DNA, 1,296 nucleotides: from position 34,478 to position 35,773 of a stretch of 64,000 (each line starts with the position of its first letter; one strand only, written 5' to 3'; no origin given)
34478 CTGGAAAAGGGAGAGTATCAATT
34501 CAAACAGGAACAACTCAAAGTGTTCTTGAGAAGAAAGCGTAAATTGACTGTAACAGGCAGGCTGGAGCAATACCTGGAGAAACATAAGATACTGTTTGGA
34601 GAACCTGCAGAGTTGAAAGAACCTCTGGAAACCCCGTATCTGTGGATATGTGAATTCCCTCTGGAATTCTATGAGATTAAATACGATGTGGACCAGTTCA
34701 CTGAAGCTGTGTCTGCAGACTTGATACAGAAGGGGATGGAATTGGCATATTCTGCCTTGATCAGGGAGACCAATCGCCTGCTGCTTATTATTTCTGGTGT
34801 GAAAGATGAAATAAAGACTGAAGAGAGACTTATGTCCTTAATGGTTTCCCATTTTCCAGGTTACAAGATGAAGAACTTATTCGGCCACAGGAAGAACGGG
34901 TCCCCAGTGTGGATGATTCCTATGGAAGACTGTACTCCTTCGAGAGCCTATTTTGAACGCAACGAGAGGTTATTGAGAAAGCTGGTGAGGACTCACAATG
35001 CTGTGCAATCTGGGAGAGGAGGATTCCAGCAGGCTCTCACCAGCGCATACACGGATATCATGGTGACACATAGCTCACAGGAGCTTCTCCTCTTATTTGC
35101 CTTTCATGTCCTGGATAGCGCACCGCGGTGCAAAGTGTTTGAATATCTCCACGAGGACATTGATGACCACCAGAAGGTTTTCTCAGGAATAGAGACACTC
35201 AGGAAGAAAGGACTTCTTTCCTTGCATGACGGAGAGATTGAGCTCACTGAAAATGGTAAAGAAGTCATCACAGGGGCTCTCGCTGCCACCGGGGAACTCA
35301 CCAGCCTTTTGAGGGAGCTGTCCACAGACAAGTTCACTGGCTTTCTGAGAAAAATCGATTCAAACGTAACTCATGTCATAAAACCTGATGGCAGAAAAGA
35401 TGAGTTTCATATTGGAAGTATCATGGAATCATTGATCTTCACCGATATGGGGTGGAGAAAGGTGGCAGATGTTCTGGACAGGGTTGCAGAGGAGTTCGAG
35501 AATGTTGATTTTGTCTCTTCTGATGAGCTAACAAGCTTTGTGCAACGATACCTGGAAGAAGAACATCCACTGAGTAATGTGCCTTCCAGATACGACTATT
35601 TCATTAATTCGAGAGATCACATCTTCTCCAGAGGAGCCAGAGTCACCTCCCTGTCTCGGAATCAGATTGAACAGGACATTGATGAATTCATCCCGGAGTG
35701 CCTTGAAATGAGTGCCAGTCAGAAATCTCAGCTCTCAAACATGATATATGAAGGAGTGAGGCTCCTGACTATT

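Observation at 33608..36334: Unusual domain fusion: ParB/Srx-fold + winged helix + ATP-cone in one 908-aa protein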

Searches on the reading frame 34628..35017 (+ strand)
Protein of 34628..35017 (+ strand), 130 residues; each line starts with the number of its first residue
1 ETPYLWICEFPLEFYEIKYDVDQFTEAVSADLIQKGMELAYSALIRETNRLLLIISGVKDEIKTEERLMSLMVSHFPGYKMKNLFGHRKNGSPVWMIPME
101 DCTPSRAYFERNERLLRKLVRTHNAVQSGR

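Call 85: search_solved_structures(query=A7, max_evalue=10, show_alignments=0)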
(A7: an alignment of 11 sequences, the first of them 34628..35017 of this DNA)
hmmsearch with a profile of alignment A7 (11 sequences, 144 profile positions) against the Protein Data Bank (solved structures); distinct sequences matched with E-value up to 10: 4.
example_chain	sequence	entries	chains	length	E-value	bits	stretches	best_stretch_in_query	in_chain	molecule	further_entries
3qd7_X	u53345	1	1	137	0.47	13.6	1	32-81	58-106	Uncharacterized protein ydaL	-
2uz9_A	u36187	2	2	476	0.93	12.6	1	10-104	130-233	GUANINE DEAMINASE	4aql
8q8p_A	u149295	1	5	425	1.4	12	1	12-81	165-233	Magnesium channel Mrs2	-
8q8q_A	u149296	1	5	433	1.5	12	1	12-81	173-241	Magnesium channel Mrs2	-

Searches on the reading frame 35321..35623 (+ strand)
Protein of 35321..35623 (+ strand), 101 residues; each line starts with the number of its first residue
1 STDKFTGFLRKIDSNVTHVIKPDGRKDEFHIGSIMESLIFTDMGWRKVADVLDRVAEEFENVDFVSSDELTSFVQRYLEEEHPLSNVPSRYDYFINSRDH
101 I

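Call 34: search_solved_structures(query=A3, max_evalue=10, show_alignments=3)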
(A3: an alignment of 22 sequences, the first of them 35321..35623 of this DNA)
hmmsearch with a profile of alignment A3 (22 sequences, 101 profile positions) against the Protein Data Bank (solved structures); distinct sequences matched with E-value up to 10: 1.
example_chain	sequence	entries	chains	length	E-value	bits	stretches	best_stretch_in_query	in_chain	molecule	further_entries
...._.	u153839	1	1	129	0.41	14.4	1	3-82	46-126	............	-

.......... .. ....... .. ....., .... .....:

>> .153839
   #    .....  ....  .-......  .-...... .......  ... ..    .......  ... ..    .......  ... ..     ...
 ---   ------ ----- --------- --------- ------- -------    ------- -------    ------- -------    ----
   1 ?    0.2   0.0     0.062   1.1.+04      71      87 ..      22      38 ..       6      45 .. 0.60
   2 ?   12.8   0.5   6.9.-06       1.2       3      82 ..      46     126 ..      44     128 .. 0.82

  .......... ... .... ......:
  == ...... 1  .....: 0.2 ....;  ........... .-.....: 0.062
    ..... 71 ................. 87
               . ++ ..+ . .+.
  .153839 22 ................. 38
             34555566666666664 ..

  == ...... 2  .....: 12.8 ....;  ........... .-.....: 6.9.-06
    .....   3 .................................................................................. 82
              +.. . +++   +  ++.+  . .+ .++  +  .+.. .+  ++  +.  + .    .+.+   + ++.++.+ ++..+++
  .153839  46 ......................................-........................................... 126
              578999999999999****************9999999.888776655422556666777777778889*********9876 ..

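Call 42: predict_structure(alignment_id=A3)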
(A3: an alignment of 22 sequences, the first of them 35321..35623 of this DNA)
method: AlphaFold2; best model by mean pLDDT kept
length: 101 residues; sequences in the alignment: 22
mean_pLDDT: 80.2   pTM: 0.72
mean pLDDT of the five models: 80.2, 75.4, 70.5, 62.6, 59.5
residues with pLDDT >= 90: 7; 70-90: 83; 50-70: 11; < 50: 0
segments of 3 or more residues with pLDDT < 50: none
pLDDT, mean of each block of 10 residues (from residue 1): 68 77 83 82 86 88 84 90 74 72 64
secondary structure, 60 per line:
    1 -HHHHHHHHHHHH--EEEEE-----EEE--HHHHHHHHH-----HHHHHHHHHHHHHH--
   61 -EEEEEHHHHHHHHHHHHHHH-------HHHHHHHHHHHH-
elements in order: H2-13 E16-20 E26-28 H31-39 H45-58 E62-66 H67-81 H89-100

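Call 44: fold_search(model_id=the predicted structure, library=pdb)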
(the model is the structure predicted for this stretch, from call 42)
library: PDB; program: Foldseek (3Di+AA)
matches with E <= 10: 296; with E <= 0.001: 0
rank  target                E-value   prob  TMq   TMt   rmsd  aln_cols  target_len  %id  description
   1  9d3x_B                4.3e-03  1.00  0.60  0.10   3.9        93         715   24  Crystal structure of S. thermophilus class III ribonucleotide reductase bound to dATP (released 2025-12-17)
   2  9fxk_F                6.3e-03  1.00  0.63  0.44   3.6        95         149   12  Transcription repressor NrdR from E. coli, AMPPNP/ATP-bound state (released 2025-03-19)
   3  9fvr_A                7.2e-03  1.00  0.62  0.44   3.7        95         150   12  Transcription repressor NrdR from E. coli, ATP/dATP-bound state, SeMet protein (released 2025-03-19)
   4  9fvr_D                7.6e-03  1.00  0.60  0.42   3.7        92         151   12  Transcription repressor NrdR from E. coli, ATP/dATP-bound state, SeMet protein (released 2025-03-19)
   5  8p28_A                7.6e-03  1.00  0.56  0.11   3.8        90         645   19  Cryo-EM structure of the anaerobic ribonucleotide reductase from Prevotella copri in its tetrameric, dATP-bound state (released 2023-08-30)
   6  8p2c_A                8.1e-03  1.00  0.53  0.11   4.3        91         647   18  Cryo-EM structure of the anaerobic ribonucleotide reductase from Prevotella copri in its tetrameric state produced in  (released 2023-09-13)
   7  9fxk_G                8.7e-03  1.00  0.56  0.39   8.2       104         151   10  Transcription repressor NrdR from E. coli, AMPPNP/ATP-bound state (released 2025-03-19)
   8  9dca_A                9.8e-03  1.00  0.58  0.10   4.3        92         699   24  S. thermophilus class III ribonucleotide reductase with ATP and TTP (released 2025-12-17)
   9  9fvr_B                1.1e-02  1.00  0.60  0.43   3.7        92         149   12  Transcription repressor NrdR from E. coli, ATP/dATP-bound state, SeMet protein (released 2025-03-19)
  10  9d3x_A                1.1e-02  1.00  0.58  0.10   4.5        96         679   23  Crystal structure of S. thermophilus class III ribonucleotide reductase bound to dATP (released 2025-12-17)
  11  8p28_B                1.1e-02  1.00  0.56  0.11   3.9        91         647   18  Cryo-EM structure of the anaerobic ribonucleotide reductase from Prevotella copri in its tetrameric, dATP-bound state (released 2023-08-30)
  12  9fvr_C                1.3e-02  1.00  0.59  0.41   4.7        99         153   13  Transcription repressor NrdR from E. coli, ATP/dATP-bound state, SeMet protein (released 2025-03-19)
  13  5olk_A                1.5e-02  1.00  0.61  0.18   3.9        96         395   14  Crystal structure of the ATP-cone-containing NrdB from Leeuwenhoekiella blandensis (released 2018-01-10)
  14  6aui_A                1.5e-02  1.00  0.54  0.09   4.1        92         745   21  Human ribonucleotide reductase large subunit (alpha) with dATP and CDP (released 2018-04-18)
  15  9gex_B                2.0e-02  1.00  0.59  0.46   2.7        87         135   13  Escherichia coli NrdR with unocuppied outer nucleotide-binding site (released 2026-02-18)
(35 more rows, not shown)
